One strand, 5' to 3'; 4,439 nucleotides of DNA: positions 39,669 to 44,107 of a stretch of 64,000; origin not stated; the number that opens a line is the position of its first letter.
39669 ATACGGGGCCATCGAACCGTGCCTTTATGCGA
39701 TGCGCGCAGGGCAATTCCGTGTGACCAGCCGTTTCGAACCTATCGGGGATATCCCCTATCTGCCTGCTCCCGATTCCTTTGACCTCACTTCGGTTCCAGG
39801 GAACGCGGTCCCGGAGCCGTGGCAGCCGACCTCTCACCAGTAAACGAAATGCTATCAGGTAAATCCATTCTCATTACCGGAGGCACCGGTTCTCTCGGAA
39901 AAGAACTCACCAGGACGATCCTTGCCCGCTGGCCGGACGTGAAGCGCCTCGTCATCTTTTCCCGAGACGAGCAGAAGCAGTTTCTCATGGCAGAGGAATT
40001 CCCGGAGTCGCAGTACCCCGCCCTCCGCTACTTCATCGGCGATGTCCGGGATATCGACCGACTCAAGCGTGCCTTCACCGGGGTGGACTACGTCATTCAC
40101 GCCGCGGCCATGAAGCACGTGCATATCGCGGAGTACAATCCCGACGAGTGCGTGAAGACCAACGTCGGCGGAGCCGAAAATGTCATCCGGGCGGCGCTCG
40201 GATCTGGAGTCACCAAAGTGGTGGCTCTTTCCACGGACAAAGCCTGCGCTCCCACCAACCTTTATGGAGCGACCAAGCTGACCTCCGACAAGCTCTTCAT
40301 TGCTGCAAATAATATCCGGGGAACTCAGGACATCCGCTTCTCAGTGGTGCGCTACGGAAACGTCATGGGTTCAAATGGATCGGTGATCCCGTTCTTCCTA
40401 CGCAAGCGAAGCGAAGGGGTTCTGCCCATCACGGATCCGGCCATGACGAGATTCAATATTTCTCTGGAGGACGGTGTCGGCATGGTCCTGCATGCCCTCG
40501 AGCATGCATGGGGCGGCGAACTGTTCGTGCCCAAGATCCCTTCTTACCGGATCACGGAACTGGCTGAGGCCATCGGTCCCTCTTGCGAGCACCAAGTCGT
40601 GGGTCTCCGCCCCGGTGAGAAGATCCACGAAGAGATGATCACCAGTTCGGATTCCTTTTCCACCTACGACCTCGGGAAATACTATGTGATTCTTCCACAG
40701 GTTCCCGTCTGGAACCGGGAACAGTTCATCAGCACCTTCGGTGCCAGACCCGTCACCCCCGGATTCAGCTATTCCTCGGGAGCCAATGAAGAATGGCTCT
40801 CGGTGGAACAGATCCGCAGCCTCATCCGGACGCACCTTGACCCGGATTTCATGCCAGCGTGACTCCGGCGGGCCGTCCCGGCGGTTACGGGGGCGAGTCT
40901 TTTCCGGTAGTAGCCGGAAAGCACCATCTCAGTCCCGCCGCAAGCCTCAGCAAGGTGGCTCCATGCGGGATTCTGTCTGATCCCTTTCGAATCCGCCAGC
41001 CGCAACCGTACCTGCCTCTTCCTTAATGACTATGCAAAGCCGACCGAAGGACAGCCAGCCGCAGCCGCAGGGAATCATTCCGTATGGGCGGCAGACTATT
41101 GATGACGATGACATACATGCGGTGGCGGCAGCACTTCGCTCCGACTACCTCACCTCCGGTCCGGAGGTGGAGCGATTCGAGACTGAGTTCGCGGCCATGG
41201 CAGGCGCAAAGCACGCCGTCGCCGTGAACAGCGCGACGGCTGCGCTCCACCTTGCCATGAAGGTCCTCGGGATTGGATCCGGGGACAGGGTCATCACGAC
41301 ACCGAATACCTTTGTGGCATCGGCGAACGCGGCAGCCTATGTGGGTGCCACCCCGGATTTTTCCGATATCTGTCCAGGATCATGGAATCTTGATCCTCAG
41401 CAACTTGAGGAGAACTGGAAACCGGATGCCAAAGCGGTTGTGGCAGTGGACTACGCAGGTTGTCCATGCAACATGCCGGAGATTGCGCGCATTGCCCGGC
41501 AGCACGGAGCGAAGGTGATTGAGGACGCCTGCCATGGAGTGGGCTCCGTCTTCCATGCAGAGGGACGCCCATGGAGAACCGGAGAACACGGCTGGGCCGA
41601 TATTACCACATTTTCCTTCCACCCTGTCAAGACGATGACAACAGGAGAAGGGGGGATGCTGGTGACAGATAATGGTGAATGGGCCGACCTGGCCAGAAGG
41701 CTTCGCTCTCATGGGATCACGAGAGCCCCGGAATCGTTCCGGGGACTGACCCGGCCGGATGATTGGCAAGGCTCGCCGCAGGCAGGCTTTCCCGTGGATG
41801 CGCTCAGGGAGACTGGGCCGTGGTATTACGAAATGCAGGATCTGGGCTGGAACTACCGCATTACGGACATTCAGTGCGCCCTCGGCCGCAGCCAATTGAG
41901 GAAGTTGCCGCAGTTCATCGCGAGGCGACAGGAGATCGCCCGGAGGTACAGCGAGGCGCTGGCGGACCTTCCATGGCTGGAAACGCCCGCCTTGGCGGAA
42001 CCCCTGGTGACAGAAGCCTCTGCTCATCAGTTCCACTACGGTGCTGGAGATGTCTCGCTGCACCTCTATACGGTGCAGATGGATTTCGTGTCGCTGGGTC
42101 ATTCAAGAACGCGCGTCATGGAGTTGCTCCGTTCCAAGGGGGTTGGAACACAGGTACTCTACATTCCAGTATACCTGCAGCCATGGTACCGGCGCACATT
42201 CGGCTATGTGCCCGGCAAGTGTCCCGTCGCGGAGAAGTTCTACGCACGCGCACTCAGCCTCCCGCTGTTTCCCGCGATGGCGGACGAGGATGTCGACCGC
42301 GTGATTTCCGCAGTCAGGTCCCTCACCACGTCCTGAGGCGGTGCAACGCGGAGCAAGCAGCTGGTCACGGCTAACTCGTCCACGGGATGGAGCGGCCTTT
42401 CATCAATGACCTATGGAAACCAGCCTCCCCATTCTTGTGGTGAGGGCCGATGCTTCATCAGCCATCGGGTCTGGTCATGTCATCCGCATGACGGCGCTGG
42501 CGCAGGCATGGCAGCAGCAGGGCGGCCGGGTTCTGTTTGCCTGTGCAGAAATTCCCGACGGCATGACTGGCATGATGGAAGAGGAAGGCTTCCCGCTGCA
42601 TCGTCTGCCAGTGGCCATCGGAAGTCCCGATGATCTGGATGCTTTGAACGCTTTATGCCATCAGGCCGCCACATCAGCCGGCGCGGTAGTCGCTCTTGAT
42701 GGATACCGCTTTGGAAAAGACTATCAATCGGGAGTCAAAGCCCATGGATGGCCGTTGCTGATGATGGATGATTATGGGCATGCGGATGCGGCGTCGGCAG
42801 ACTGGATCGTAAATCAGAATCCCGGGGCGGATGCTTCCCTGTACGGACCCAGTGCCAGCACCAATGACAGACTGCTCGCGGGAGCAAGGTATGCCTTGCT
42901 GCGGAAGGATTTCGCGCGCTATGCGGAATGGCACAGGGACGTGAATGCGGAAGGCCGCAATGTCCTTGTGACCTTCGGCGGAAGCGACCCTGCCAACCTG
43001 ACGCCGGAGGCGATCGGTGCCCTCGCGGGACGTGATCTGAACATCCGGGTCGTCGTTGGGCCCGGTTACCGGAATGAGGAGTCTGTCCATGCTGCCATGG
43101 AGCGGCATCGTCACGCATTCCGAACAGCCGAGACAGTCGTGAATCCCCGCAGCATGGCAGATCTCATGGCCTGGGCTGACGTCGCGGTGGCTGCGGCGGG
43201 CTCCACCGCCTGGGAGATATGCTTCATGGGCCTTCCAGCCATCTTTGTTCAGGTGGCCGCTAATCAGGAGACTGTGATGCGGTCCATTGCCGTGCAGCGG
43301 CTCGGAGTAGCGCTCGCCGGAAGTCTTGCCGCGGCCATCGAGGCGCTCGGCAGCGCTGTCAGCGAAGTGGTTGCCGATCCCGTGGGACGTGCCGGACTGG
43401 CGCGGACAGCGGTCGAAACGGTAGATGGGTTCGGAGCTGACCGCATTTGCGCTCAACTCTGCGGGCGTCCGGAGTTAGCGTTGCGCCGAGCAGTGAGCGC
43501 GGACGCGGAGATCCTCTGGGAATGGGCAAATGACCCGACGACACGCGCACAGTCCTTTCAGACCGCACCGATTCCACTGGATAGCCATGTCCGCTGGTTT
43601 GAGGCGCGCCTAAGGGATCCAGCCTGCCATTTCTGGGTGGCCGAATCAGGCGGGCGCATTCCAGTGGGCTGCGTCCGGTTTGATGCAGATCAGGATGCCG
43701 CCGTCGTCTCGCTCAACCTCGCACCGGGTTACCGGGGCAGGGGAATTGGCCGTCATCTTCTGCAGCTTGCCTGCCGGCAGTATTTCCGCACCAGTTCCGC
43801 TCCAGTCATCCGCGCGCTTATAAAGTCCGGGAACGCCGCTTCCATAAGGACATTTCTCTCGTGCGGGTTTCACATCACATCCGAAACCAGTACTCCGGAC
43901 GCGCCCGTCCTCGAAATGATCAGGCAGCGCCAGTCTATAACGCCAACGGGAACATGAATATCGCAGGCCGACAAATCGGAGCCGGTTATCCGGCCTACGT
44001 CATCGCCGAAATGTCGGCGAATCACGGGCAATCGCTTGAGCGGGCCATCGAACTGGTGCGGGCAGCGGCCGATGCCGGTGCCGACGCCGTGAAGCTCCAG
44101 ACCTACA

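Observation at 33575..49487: Complete pseudaminic-acid pathway embedded in a Wzm/Wzt (ABC-transporter-dependent) glycan locus with unusual enzyme fusions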

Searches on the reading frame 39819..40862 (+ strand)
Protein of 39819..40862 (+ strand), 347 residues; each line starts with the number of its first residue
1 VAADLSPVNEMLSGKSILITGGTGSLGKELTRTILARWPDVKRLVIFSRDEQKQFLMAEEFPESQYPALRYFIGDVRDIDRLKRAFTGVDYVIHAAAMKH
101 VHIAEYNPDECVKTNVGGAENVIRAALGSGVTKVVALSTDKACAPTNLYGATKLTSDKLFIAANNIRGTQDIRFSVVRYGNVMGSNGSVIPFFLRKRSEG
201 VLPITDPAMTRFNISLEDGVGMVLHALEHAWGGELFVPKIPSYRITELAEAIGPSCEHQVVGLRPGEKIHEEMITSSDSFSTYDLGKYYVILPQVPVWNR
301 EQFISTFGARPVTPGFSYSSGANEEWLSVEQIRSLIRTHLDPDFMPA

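Call 4: search_protein_families(library=pfam, proteins=[window:39819-40862:+], max_evalue=0.01)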
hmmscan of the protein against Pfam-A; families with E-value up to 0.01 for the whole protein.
window:39819-40862:+ (347 aa): 11 families
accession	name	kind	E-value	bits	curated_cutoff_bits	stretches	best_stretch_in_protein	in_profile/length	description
PF02719.21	Polysacc_synt_2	-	1.3e-96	323.7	20.2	1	17-291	1-291/293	Polysaccharide biosynthesis protein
PF01370.27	Epimerase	-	6.1e-23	81.9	20.9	1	17-229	1-227/240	NAD dependent epimerase/dehydratase family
PF01073.25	3Beta_HSD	-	9.4e-18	64.6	22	1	18-145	1-122/280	3-beta hydroxysteroid dehydrogenase/isomerase family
PF16363.11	GDP_Man_Dehyd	-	3.7e-13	50.1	27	1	18-153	1-157/332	GDP-mannose 4,6 dehydratase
PF04321.23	RmlD_sub_bind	-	1.5e-11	44.4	27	1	16-187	2-156/287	RmlD substrate binding domain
PF07993.18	NAD_binding_4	-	3.7e-10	39.8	20.1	1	19-144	1-141/258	Male sterility protein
PF13460.12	NAD_binding_10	-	5e-09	36.7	27.2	1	21-143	1-102/184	NAD(P)H-binding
PF08659.16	KR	-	2.3e-05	24.8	22.6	1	17-98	3-91/180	KR domain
PF00106.31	adh_short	-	2.3e-05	24.4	26.6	1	15-182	1-182/195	short chain dehydrogenase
PF05368.20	NmrA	-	0.00021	21.4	27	1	15-132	3-100/298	NmrA-like family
PF01118.30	Semialdhyde_dh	-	0.0099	16.7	26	0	17-67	2-47/121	Semialdehyde dehydrogenase, NAD binding domain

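Call 5: search_protein_families(library=ncbifam, proteins=[window:39819-40862:+], max_evalue=0.01)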
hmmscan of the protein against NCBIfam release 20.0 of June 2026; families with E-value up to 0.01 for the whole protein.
window:39819-40862:+ (347 aa): 43 families (the best 25 are shown)
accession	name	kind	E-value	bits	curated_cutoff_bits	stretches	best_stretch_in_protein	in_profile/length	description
TIGR03589.1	PseB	equivalog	4e-148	492.6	407.75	1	11-335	1-323/324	UDP-N-acetylglucosamine 4,6-dehydratase (inverting)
TIGR04130.1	FnlA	equivalog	1.1e-68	231.6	730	1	11-335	1-324/337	UDP-N-acetylglucosamine 4,6-dehydratase/5-epimerase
TIGR04180.1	EDH_00030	hypoth_equivalog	1.9e-17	63.3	475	1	17-141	1-123/297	NAD-dependent 4,6-dehydratase LegB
TIGR03466.1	HpnA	hypoth_equivalog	5.1e-14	51.9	367.65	1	16-140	2-114/327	hopanoid-associated sugar epimerase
TIGR01179.1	galE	equivalog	1e-11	44.3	262.3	1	17-186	2-180/332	UDP-glucose 4-epimerase GalE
TIGR01181.1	dTDP_gluc_dehyt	equivalog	9.1e-11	41.4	365.1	1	17-142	2-128/321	dTDP-glucose 4,6-dehydratase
TIGR01214.1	rmlD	equivalog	2e-10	40.3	224.05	1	17-157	2-132/285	dTDP-4-dehydrorhamnose reductase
NF042422.1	oxyalk_red_OleD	equivalog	4.4e-10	39.4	580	1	17-140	3-111/329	2-alkyl-3-oxoalkanoate reductase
NF052578.1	StrlDmthSdmBMthl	equivalog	6.2e-10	39.3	600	1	17-142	3-116/328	sterol demethylase protein SdmB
NF041293.1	G6PDh_Azf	equivalog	6e-09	35.7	400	1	15-143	3-119/252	NAD-dependent glucose-6-phosphate dehydrogenase Azf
NF042423.1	oxyalk_red_Shew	equivalog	7.6e-08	31.8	580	1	15-140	9-119/331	2-alkyl-3-oxoalkanoate reductase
TIGR02622.1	CDP_4_6_dhtase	equivalog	2.7e-07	30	278.45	1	13-142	3-132/352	CDP-glucose 4,6-dehydratase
NF011728.1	PRK15181.1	equivalog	1e-06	28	760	1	11-133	12-135/348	Vi polysaccharide biosynthesis UDP-N-acetylglucosaminuronic acid C-4 epimerase TviC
TIGR01746.1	Thioester-redct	subfamily_domain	4.1e-06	26.3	213.35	1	17-150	2-147/371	thioester reductase domain-containing protein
NF047837.1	UDPAcbARedWbcJ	equivalog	4.2e-06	25.9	500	1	78-249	36-208/372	UDP-2-acetamido-2,6-beta-L-arabino-hexul-4-ose reductase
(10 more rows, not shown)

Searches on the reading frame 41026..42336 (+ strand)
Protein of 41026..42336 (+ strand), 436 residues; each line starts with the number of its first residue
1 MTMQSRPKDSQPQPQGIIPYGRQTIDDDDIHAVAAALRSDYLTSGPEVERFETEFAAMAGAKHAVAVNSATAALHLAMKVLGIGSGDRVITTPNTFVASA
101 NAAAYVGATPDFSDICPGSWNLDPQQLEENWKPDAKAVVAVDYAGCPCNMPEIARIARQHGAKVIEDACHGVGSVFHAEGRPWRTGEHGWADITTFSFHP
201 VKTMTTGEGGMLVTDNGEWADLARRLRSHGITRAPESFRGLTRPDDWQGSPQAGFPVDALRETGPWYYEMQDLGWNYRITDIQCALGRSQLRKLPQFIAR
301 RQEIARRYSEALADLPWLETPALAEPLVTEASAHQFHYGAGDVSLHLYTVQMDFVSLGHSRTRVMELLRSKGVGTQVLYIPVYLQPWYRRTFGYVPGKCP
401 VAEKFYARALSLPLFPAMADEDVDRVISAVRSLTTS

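Call 4: search_protein_families(library=pfam, proteins=[window:41026-42336:+], max_evalue=0.01)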
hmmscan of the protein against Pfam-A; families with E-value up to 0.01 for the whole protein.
window:41026-42336:+ (436 aa): 4 families
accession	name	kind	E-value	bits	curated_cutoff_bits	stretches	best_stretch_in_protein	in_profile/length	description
PF01041.23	DegT_DnrJ_EryC1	-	6.1e-114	381.4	19.8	1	24-431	2-360/360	DegT/DnrJ/EryC1/StrS aminotransferase family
PF01212.27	Beta_elim_lyase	-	3.2e-05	23.8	27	1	44-304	30-222/288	Beta-eliminating lyase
PF01053.26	Cys_Met_Meta_PP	-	3.9e-05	22.8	27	1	45-173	51-179/381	Cys/Met metabolism PLP-dependent enzyme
PF00266.25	Aminotran_5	-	0.0032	16.9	21.5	1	48-174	45-182/371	Aminotransferase class-V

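Call 5: search_protein_families(library=ncbifam, proteins=[window:41026-42336:+], max_evalue=0.01)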
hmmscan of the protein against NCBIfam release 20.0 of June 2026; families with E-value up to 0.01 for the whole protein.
window:41026-42336:+ (436 aa): 16 families
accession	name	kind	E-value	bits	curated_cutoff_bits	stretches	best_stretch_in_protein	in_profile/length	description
TIGR03588.1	PseC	equivalog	1.7e-133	445.2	423.5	1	18-432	2-378/380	UDP-4-amino-4,6-dideoxy-N-acetyl-beta-L-altrosamine transaminase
NF008658.2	PRK11658.1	equivalog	4.7e-81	272.3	631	2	17-232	4-212/379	UDP-4-amino-4-deoxy-L-arabinose aminotransferase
TIGR04181.1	NHT_00031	hypoth_equivalog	2.2e-60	204.4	420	2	25-228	8-222/359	LegC family aminotransferase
NF008687.0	PRK11706.1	equivalog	6.4e-55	186.4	375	2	18-247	2-225/375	dTDP-4-amino-4,6-dideoxygalactose transaminase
TIGR04427.1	PLP_DesI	equivalog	6.6e-50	170.3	650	2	33-235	38-233/390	dTDP-4-dehydro-6-deoxyglucose aminotransferase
NF011936.0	PRK15407.1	equivalog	1.1e-47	162.7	423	1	14-433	33-435/440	lipopolysaccharide biosynthesis protein RfbH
TIGR02379.1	ECA_wecE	subfamily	3.2e-44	151.2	434.85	2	18-242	2-221/376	dTDP-4-amino-4,6-dideoxy-D-glucose transaminase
TIGR01325.1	O_suc_HS_sulf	equivalog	2.5e-05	23.1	510.05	1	44-171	52-179/380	O-succinylhomoserine sulfhydrylase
TIGR01326.1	OAH_OAS_sulfhy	subfamily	0.0002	20.2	495.1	1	46-242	57-243/418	O-acetylhomoserine aminocarboxypropyltransferase/cysteine synthase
NF006004.0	PRK08134.1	equivalog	0.00022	20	636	1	44-139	62-154/433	O-acetylhomoserine aminocarboxypropyltransferase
NF006003.0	PRK08133.1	equivalog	0.00054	18.8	522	1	45-169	65-189/396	O-succinylhomoserine sulfhydrylase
NF004770.0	PRK06108.1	subfamily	0.001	18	422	1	53-139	88-175/396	pyridoxal phosphate-dependent aminotransferase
NF004650.0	PRK05994.1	equivalog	0.0019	17.1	667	1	50-171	67-188/427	O-acetylhomoserine aminocarboxypropyltransferase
NF004125.0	PRK05613.1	equivalog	0.0021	16.6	765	1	45-169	68-193/437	O-acetylhomoserine/O-acetylserine sulfhydrylase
NF040779.1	Sec_lyase_SclA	exception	0.003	16.5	525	1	53-173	53-178/378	selenocysteine lyase SclA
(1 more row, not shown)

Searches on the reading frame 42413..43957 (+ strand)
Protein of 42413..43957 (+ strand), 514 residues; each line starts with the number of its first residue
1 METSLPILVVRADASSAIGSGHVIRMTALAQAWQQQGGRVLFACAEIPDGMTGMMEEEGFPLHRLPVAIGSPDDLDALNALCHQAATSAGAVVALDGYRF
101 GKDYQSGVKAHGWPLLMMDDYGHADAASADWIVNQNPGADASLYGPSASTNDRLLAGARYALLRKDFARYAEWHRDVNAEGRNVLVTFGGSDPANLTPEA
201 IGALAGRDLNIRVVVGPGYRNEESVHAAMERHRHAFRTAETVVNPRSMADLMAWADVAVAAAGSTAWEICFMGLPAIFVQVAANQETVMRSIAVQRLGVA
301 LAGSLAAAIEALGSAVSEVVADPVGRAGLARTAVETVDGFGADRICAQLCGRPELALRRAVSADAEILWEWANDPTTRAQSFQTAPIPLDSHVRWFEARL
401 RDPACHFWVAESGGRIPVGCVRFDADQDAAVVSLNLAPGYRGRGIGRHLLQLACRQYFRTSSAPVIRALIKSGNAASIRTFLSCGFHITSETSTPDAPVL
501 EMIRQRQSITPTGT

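Call 4: search_protein_families(library=pfam, proteins=[window:42413-43957:+], max_evalue=0.01)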
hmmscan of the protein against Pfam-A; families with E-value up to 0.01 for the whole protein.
window:42413-43957:+ (514 aa): 7 families
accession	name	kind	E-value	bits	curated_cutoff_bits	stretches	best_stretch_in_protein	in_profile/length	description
PF00583.31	Acetyltransf_1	-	1.9e-15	57.6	20.7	1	370-486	6-116/116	Acetyltransferase (GNAT) family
PF13302.13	Acetyltransf_3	-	2.4e-14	54.6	25.4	1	355-487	2-138/138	Acetyltransferase (GNAT) domain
PF13508.13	Acetyltransf_7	-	1.6e-09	38.5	27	1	404-487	2-83/84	Acetyltransferase (GNAT) domain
PF13523.12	Acetyltransf_8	-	4.3e-06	26.9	27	1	362-491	3-142/145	Acetyltransferase (GNAT) domain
PF04101.22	Glyco_tran_28_C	-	6.4e-06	26.7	22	1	185-284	2-102/166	Glycosyltransferase family 28 C-terminal domain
PF13673.13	Acetyltransf_10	-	9.3e-06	26.1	23.6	1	397-491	23-112/128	Acetyltransferase (GNAT) domain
PF13420.13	Acetyltransf_4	-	0.00096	19.7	24.3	1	359-489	3-137/155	Acetyltransferase (GNAT) domain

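Call 5: search_protein_families(library=ncbifam, proteins=[window:42413-43957:+], max_evalue=0.01)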
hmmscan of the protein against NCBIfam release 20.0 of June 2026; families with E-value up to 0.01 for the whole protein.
window:42413-43957:+ (514 aa): 12 families
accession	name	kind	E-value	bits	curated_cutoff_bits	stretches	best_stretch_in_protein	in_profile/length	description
TIGR03590.1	PseG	equivalog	1.1e-61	208.9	153.55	1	8-290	3-278/280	UDP-2,4-diacetamido-2,4,6-trideoxy-beta-L-altropyranose hydrolase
TIGR01133.1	murG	equivalog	6.3e-09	35.3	250.25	1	177-304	178-309/353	undecaprenyldiphospho-muramoylpentapeptide beta-N-acetylglucosaminyltransferase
TIGR03585.1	PseH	equivalog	2.7e-07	30.8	93.1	1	361-490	7-137/156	UDP-4-amino-4,6-dideoxy-N-acetyl-beta-L-altrosamine N-acetyltransferase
NF008212.0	PRK10975.1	equivalog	0.00052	19.9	219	1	420-490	155-224/232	dTDP-4-amino-4,6-dideoxy-D-galactose acyltransferase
NF012165.0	AAC_6p_set_A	equivalog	0.00067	19.4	280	1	439-509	100-170/177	aminoglycoside 6'-N-acetyltransferase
TIGR02382.1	wecD_rffC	equivalog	0.00077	19.1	195.1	1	421-490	116-184/191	dTDP-4-amino-4,6-dideoxy-D-galactose acyltransferase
TIGR01575.1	rimI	equivalog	0.0014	18.7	86.4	1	395-488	22-114/132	ribosomal protein S18-alanine N-acetyltransferase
NF000048.1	AAC_6p_A40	exception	0.0014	18.1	400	1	437-509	105-177/184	aminoglycoside 6'-N-acetyltransferase AacA40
NF000487.1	stat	exception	0.0015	18.1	420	1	426-489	102-164/189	streptothricin N-acetyltransferase STAT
NF040501.1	resist_ArsN2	equivalog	0.0025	17.4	125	0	400-457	19-77/133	arsenic resistance N-acetyltransferase ArsN2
TIGR04431.1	N6_acetyl_AAC6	equivalog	0.0048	16.5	260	0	441-509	109-177/184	AacA4 family aminoglycoside N(6')-acetyltransferase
NF000118.3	AAC_6p_A31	exception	0.0085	16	385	0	437-509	93-165/172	aminoglycoside N-acetyltransferase AAC(6')-31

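Call 12: find_encoding_contigs(protein=window:42413-43957:+, flank=10000, max_places=6)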
Protein window:42413-43957:+ (514 aa): 9 contigs read that carry it; 6 places shown.
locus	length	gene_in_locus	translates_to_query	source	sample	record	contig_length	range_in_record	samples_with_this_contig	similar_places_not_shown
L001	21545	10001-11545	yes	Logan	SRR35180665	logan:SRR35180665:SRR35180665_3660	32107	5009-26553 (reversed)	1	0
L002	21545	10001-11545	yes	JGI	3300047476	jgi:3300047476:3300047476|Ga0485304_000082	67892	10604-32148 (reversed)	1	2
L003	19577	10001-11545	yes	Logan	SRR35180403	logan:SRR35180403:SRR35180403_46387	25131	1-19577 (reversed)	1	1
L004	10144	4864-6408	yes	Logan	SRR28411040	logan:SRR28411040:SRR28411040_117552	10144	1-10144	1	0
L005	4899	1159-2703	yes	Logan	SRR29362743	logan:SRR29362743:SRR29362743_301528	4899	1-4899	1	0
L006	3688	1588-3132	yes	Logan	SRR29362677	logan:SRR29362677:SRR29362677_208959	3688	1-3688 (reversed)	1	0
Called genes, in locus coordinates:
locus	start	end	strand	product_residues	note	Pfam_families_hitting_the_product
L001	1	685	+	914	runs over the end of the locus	PF23500:DUF7133, PF00034:Cytochrom_C (faint)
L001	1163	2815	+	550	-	PF02348:CTP_transf_3, PF00248:Aldo_ket_red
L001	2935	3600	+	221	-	PF00106:adh_short, PF08659:KR (weak), PF13561:adh_short_C2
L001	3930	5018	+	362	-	PF03016:Exostosin_GT47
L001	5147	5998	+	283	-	-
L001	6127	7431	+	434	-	PF00005:ABC_tran, PF13304:AAA_21 (faint), PF14524:Wzt_C (weak)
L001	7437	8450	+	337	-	PF00106:adh_short (faint), PF01073:3Beta_HSD, PF01370:Epimerase, PF02719:Polysacc_synt_2, PF04321:RmlD_sub_bind, PF07993:NAD_binding_4, PF13460:NAD_binding_10, PF16363:GDP_Man_Dehyd, +1 more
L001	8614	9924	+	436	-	PF01041:DegT_DnrJ_EryC1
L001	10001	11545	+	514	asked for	PF04101:Glyco_tran_28_C (weak), PF13523:Acetyltransf_8 (faint), PF13302:Acetyltransf_3, PF00583:Acetyltransf_1, PF13673:Acetyltransf_10 (weak), PF13508:Acetyltransf_7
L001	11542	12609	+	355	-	PF03102:NeuB, PF08666:SAF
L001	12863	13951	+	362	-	-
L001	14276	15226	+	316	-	PF20706:GT4-conflict, PF00534:Glycos_transf_1, PF13692:Glyco_trans_1_4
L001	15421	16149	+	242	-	PF00535:Glycos_transf_2 (weak)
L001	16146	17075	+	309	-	-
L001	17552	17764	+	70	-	-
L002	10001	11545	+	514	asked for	PF04101:Glyco_tran_28_C (weak), PF13523:Acetyltransf_8 (faint), PF13302:Acetyltransf_3, PF00583:Acetyltransf_1, PF13673:Acetyltransf_10 (weak), PF13508:Acetyltransf_7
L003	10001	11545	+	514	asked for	PF04101:Glyco_tran_28_C (weak), PF13523:Acetyltransf_8 (faint), PF13302:Acetyltransf_3, PF00583:Acetyltransf_1, PF13673:Acetyltransf_10 (weak), PF13508:Acetyltransf_7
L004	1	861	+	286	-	?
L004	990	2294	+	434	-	PF00005:ABC_tran, PF13304:AAA_21 (faint), PF14524:Wzt_C (weak)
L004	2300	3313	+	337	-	PF00106:adh_short (faint), PF01073:3Beta_HSD, PF01370:Epimerase, PF02719:Polysacc_synt_2, PF04321:RmlD_sub_bind, PF07993:NAD_binding_4, PF13460:NAD_binding_10, PF16363:GDP_Man_Dehyd, +1 more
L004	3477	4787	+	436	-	PF01041:DegT_DnrJ_EryC1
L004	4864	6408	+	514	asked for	PF04101:Glyco_tran_28_C (weak), PF13523:Acetyltransf_8 (faint), PF13302:Acetyltransf_3, PF00583:Acetyltransf_1, PF13673:Acetyltransf_10 (weak), PF13508:Acetyltransf_7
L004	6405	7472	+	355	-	PF03102:NeuB, PF08666:SAF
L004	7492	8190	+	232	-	PF02348:CTP_transf_3, PF12804:NTP_transf_3 (weak)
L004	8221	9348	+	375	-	-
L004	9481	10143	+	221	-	?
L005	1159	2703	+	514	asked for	PF04101:Glyco_tran_28_C (weak), PF13523:Acetyltransf_8 (faint), PF13302:Acetyltransf_3, PF00583:Acetyltransf_1, PF13673:Acetyltransf_10 (weak), PF13508:Acetyltransf_7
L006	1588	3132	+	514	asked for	PF04101:Glyco_tran_28_C (weak), PF13523:Acetyltransf_8 (faint), PF13302:Acetyltransf_3, PF00583:Acetyltransf_1, PF13673:Acetyltransf_10 (weak), PF13508:Acetyltransf_7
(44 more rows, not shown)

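Call 15: search_protein_families(library=ncbifam, proteins=[L004:7492-8190:+], max_evalue=1)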
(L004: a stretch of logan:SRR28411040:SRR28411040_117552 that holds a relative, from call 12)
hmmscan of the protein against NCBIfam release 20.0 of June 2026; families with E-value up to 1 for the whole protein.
L004:7492-8190:+ (232 aa): 15 families
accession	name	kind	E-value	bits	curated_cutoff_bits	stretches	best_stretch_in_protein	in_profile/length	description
TIGR03584.1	PseF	equivalog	5.9e-80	268.1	205.7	1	6-226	1-221/222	pseudaminic acid cytidylyltransferase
NF003950.0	PRK05450.1-3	subfamily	1.3e-13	50.9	234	1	5-137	3-130/248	3-deoxy-manno-octulosonate cytidylyltransferase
NF003952.0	PRK05450.1-5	subfamily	1.2e-12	47.5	193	1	5-128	3-120/250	3-deoxy-manno-octulosonate cytidylyltransferase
NF009905.0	PRK13368.1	subfamily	4.5e-12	45.8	255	1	5-68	3-66/243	3-deoxy-manno-octulosonate cytidylyltransferase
TIGR00466.1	kdsB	equivalog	6.1e-12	45.5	155.2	1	6-126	4-118/241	3-deoxy-manno-octulosonate cytidylyltransferase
NF003948.0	PRK05450.1-1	equivalog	4.8e-09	35.8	281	1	4-70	5-70/248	3-deoxy-manno-octulosonate cytidylyltransferase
NF010933.0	PRK14353.1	equivalog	0.00028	19.7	505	1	6-133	7-133/453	bifunctional UDP-N-acetylglucosamine diphosphorylase/glucosamine-1-phosphate N-acetyltransferase GlmU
NF010938.0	PRK14358.1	equivalog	0.001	17.8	500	1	20-130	26-130/481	bifunctional N-acetylglucosamine-1-phosphate uridyltransferase/glucosamine-1-phosphate acetyltransferase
NF010935.0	PRK14355.1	equivalog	0.0013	17.4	718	1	7-143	6-139/459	bifunctional UDP-N-acetylglucosamine diphosphorylase/glucosamine-1-phosphate N-acetyltransferase GlmU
TIGR00453.1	ispD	equivalog_domain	0.0081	15.6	181.3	1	7-63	2-61/219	2-C-methyl-D-erythritol 4-phosphate cytidylyltransferase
TIGR03310.1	matur_MocA_YgfJ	equivalog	0.016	15.2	186.45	1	7-57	2-55/188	molybdenum cofactor cytidylyltransferase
NF045665.1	NTPtran_DVU1551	equivalog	0.017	14.1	315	1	6-127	2-119/359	DVU_1551 family NTP transferase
NF010932.0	PRK14352.1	equivalog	0.018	13.7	611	1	9-135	11-137/488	bifunctional UDP-N-acetylglucosamine diphosphorylase/glucosamine-1-phosphate N-acetyltransferase GlmU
TIGR01173.1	glmU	equivalog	0.18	10.6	366.85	1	21-133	20-125/452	bifunctional UDP-N-acetylglucosamine diphosphorylase/glucosamine-1-phosphate N-acetyltransferase GlmU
TIGR03552.1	F420_cofC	equivalog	0.23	11.1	105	1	36-128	37-121/196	2-phospho-L-lactate guanylyltransferase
